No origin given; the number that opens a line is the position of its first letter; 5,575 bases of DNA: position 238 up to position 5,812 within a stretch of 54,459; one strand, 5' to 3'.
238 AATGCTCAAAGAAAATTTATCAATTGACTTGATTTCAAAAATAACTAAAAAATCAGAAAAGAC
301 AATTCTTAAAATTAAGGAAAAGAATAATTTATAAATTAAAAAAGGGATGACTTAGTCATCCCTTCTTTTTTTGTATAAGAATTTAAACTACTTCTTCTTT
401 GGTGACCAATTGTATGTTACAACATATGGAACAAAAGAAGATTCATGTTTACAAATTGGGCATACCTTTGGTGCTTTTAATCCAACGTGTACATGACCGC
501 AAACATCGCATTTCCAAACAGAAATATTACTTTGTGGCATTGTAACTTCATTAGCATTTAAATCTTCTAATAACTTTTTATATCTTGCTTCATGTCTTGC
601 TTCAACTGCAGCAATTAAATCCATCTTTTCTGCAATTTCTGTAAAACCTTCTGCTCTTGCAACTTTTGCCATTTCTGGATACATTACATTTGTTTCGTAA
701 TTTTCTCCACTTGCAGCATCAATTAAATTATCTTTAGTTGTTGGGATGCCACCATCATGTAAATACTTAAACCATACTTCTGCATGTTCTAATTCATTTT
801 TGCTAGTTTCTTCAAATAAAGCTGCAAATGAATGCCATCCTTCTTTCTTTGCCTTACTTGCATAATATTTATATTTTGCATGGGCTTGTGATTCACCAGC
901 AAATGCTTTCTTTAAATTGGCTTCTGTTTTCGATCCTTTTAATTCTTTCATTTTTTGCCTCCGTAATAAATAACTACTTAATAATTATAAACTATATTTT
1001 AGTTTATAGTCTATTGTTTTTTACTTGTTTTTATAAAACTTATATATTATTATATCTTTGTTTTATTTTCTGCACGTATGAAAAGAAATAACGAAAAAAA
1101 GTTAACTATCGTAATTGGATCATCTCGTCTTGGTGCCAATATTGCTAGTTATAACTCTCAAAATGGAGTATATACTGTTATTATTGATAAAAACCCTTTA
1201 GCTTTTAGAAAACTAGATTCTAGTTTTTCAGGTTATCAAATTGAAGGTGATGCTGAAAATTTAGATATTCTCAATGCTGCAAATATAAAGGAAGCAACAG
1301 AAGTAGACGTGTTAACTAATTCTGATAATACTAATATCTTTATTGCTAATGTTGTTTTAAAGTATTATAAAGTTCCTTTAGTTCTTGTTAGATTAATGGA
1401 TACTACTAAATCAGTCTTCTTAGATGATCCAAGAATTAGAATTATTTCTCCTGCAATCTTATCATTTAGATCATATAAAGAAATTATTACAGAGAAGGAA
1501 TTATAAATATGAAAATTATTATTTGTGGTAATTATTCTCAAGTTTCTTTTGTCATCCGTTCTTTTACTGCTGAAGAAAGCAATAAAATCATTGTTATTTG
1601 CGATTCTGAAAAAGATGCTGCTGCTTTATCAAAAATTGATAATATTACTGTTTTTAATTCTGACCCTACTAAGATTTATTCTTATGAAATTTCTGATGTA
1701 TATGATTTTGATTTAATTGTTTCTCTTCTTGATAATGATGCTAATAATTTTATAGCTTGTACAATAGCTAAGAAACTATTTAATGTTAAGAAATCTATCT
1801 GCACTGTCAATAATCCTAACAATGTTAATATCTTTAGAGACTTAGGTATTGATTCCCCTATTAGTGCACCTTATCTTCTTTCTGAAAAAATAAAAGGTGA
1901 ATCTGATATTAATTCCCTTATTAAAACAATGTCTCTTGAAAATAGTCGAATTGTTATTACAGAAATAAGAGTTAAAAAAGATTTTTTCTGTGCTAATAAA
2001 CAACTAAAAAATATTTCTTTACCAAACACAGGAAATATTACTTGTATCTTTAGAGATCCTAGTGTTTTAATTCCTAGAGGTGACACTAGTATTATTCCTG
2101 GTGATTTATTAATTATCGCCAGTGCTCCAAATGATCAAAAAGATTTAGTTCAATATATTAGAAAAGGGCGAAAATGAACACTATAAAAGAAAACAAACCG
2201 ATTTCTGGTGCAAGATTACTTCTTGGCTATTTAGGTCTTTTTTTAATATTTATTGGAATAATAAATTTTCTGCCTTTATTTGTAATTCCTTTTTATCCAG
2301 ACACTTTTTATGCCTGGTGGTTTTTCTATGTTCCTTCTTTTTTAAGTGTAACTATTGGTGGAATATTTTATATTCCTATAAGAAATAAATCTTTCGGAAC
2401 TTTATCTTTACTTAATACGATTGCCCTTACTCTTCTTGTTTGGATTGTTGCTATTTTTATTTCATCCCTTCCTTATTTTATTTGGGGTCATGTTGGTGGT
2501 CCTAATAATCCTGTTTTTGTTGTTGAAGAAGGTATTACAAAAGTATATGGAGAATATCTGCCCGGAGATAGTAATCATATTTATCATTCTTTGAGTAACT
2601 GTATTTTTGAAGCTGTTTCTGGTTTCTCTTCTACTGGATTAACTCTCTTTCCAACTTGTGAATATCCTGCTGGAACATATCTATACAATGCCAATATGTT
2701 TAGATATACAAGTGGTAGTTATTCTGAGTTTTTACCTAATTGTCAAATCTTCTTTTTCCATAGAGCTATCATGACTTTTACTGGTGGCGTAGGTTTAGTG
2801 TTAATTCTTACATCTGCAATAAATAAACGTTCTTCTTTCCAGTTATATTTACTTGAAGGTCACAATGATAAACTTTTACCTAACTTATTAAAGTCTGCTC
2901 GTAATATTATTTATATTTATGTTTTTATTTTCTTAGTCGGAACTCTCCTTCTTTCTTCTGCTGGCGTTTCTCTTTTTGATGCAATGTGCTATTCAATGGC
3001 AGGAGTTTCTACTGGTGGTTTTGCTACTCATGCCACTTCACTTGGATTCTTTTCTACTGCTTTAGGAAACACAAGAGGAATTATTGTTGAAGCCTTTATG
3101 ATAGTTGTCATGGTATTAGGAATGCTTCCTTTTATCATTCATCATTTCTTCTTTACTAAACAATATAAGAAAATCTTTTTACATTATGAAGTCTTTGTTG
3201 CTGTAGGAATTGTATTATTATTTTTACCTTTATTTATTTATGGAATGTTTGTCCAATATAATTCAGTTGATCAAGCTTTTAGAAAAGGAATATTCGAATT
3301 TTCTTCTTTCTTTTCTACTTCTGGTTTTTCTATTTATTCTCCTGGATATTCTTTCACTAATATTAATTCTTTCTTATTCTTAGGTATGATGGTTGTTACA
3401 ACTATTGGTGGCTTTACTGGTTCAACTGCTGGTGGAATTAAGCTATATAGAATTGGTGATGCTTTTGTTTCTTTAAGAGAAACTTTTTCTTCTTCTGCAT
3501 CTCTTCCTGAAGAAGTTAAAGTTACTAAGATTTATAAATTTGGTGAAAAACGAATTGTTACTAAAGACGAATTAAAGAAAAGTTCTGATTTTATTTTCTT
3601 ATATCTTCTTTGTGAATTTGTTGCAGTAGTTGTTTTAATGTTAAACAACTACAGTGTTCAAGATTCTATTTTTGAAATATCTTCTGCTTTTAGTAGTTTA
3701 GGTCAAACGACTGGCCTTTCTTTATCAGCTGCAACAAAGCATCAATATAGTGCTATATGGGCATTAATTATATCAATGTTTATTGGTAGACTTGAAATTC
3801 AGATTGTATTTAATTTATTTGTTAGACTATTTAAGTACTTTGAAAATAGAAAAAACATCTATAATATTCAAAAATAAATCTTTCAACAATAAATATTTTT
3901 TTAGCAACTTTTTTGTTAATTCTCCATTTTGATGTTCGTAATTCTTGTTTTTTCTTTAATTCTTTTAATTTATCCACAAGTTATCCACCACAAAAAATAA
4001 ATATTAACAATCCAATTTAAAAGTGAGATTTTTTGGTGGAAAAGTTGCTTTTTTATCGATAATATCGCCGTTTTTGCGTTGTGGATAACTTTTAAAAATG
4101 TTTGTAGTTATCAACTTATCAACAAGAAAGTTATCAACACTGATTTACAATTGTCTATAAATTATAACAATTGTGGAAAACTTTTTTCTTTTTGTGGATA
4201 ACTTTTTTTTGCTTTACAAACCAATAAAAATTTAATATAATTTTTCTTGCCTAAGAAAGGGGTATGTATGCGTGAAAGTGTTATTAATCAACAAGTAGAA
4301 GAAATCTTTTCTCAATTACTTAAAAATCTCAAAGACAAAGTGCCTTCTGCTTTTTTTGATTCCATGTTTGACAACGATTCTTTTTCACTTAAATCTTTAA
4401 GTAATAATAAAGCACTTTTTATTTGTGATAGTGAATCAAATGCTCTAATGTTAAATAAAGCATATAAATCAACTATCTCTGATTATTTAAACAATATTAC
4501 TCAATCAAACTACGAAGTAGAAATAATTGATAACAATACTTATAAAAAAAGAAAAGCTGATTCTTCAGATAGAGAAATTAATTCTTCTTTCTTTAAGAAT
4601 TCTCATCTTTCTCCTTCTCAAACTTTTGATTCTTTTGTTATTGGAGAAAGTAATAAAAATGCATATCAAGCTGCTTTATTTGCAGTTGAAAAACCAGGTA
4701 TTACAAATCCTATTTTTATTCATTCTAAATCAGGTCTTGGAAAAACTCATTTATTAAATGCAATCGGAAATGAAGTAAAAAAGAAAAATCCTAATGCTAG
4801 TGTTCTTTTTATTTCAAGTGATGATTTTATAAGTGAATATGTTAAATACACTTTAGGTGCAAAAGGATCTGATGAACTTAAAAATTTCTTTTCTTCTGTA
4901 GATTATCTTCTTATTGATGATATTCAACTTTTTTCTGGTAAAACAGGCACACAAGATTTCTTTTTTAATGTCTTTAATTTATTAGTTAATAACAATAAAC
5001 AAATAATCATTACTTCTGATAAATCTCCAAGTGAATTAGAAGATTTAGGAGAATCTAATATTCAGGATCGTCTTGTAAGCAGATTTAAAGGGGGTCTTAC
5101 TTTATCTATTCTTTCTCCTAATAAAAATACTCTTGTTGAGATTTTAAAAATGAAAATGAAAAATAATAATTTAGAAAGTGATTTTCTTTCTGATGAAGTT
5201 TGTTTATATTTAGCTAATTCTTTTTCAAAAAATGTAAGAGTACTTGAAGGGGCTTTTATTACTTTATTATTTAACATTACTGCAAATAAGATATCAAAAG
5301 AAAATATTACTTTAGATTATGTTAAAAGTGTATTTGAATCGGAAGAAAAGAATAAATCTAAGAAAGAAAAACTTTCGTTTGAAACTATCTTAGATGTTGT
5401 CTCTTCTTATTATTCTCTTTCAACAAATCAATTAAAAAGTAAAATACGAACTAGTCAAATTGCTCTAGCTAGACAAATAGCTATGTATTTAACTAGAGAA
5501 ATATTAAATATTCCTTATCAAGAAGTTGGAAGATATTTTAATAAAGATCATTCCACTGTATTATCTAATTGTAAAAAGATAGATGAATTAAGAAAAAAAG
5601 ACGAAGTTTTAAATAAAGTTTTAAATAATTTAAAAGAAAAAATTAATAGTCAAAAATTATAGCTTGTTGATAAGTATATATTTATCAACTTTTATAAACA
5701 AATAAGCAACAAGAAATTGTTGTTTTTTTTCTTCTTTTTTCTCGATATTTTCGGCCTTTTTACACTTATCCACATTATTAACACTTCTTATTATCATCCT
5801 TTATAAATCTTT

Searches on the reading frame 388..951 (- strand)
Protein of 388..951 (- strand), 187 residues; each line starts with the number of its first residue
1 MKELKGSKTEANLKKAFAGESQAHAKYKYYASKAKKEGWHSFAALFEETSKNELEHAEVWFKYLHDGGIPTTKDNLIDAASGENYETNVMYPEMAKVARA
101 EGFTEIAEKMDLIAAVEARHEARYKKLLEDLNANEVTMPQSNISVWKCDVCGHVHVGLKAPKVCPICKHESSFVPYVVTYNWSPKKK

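Call 48: search_protein_families(library=pfam, proteins=[window:388-951:-])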
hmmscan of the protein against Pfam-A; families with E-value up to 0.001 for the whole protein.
window:388-951:- (187 aa): 3 families
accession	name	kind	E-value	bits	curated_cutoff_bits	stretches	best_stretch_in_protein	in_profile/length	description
PF02915.23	Rubrerythrin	-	7.9e-22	78.5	22.8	1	12-128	2-137/137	Rubrerythrin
PF21349.2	RUBY_RBDX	-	2.2e-11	43.4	26.5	1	146-172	1-27/30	Rubrerythrin, rubredoxin-like domain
PF00210.30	Ferritin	-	3.4e-09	37.2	24.5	1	11-131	2-139/142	Ferritin-like domain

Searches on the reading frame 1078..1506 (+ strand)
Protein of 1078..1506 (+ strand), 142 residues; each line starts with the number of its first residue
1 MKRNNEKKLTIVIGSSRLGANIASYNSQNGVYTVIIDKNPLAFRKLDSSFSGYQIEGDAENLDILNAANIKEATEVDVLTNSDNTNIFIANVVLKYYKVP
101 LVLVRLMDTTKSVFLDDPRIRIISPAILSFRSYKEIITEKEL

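Call 48: search_protein_families(library=pfam, proteins=[window:1078-1506:+])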
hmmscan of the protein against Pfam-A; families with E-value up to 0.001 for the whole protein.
window:1078-1506:+ (142 aa): 1 family
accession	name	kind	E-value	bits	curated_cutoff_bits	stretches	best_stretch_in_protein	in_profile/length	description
PF02254.24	TrkA_N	-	1e-12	48.8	23.8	1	11-110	2-100/116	TrkA-N domain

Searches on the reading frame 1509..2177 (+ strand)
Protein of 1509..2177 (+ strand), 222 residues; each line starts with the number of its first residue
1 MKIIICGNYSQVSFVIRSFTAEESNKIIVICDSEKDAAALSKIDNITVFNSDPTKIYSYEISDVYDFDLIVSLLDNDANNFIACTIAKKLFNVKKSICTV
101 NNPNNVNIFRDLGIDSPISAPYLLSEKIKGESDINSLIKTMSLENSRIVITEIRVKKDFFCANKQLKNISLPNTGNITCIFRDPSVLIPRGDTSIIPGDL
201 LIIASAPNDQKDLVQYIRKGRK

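Call 48: search_protein_families(library=pfam, proteins=[window:1509-2177:+])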
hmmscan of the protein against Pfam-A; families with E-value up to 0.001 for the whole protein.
window:1509-2177:+ (222 aa): 2 families
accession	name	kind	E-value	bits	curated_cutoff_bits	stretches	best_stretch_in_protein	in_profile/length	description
PF02254.24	TrkA_N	-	1.8e-14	54.5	23.8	1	3-119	1-115/116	TrkA-N domain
PF02080.26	TrkA_C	-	6.2e-07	29.7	27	1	151-215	2-68/71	TrkA-C domain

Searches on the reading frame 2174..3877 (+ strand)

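Call 48: search_protein_families(library=pfam, proteins=[window:2174-3877:+])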
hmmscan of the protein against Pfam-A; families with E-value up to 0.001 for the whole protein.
window:2174-3877:+ (567 aa): 1 family
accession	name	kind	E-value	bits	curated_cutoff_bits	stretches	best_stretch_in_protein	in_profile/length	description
PF02386.22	TrkH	-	1.9e-26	93.1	27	1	141-544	64-485/502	Cation transport protein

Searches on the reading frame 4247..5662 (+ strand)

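Call 10: search_protein_families(library=pfam, proteins=[window:4247-5662:+])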
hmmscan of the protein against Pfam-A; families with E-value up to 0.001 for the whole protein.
window:4247-5662:+ (471 aa): 3 families
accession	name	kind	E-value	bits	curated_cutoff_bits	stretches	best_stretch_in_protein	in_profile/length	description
PF00308.24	Bac_DnaA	-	3.3e-50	170.9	23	1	122-286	2-161/162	Bacterial DnaA ATPAse domain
PF08299.17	Bac_DnaA_C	-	9.5e-25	86.9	31.5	1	379-445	2-69/69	Bacterial dnaA protein helix-turn-helix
PF01695.23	IstB_IS21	-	1.7e-06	28.1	24.1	1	156-266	95-201/238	IstB-like ATP binding protein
